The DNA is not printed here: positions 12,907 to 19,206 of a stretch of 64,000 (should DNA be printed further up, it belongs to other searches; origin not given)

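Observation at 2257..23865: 21.6-kb single ORF: a 7,202-aa lipobox-led mega-protein built from FDGNG/GLUG-type modules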

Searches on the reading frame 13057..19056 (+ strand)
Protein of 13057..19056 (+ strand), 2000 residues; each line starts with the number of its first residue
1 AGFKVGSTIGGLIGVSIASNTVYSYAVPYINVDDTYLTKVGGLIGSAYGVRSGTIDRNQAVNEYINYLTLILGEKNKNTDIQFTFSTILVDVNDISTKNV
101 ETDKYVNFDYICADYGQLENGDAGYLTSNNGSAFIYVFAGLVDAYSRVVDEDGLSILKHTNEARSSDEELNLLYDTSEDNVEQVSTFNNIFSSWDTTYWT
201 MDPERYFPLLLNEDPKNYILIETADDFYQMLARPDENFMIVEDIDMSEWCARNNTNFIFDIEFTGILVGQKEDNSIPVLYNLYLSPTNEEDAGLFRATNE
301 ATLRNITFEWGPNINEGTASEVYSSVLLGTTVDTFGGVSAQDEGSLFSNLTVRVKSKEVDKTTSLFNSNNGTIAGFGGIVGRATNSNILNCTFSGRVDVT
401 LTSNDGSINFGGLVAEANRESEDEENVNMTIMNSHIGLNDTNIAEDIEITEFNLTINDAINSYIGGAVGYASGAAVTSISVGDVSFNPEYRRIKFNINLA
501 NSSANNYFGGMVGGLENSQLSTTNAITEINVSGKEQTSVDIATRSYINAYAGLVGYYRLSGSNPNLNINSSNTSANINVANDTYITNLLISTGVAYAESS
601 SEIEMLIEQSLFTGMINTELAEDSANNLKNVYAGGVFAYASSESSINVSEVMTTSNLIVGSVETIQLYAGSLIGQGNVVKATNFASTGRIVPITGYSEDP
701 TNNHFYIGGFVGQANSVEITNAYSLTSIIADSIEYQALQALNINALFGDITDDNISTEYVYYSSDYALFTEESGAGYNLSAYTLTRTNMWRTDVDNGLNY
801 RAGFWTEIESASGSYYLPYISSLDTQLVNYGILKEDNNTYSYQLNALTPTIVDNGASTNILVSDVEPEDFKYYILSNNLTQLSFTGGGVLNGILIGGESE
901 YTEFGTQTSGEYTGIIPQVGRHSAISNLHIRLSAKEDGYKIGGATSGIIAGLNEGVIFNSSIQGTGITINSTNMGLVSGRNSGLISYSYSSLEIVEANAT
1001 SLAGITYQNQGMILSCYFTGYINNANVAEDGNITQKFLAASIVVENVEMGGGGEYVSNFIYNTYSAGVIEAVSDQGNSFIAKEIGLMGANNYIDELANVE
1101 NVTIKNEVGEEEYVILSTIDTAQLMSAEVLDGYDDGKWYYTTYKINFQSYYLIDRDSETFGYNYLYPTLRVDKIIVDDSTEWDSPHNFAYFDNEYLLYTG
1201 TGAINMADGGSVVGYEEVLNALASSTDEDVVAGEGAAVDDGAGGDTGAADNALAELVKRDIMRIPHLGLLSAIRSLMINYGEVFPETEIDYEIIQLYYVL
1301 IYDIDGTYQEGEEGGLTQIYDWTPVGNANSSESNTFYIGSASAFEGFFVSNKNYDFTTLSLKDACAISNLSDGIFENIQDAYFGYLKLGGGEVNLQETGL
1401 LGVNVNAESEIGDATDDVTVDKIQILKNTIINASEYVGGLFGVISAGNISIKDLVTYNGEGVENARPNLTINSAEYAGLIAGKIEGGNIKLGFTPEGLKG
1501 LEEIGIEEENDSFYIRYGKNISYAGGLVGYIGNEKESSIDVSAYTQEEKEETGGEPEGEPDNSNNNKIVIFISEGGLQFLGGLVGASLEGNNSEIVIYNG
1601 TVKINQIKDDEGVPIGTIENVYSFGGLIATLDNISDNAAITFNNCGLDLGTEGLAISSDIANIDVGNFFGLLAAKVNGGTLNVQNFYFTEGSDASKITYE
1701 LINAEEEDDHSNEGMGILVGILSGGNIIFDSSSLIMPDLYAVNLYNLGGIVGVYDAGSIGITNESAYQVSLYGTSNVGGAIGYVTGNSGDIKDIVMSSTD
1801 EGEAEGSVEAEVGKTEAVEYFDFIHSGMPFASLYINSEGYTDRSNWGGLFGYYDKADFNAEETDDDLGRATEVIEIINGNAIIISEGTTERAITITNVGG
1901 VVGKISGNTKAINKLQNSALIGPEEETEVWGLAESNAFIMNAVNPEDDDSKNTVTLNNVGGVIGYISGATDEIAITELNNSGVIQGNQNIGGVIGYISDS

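Call 5: search_protein_families(library=pfam, proteins=[window:13057-19056:+], max_evalue=0.1)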
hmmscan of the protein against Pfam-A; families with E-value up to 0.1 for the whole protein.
window:13057-19056:+ (2000 aa): 1 family
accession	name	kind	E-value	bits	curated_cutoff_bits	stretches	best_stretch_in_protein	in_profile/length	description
PF07581.17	Glug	-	0.00062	20.5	20.5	1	377-397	6-27/28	The GLUG motif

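Call 12: search_protein_families(library=ncbifam, proteins=[window:13057-19056:+], max_evalue=0.01)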
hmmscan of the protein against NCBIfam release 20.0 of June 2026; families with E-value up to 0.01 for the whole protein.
window:13057-19056:+ (2000 aa): 0 families

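Call 92: search_protein_families(library=phrogs, proteins=[window:13057-19056:+], max_evalue=0.01)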
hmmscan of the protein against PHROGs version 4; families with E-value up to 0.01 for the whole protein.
window:13057-19056:+ (2000 aa): 0 families
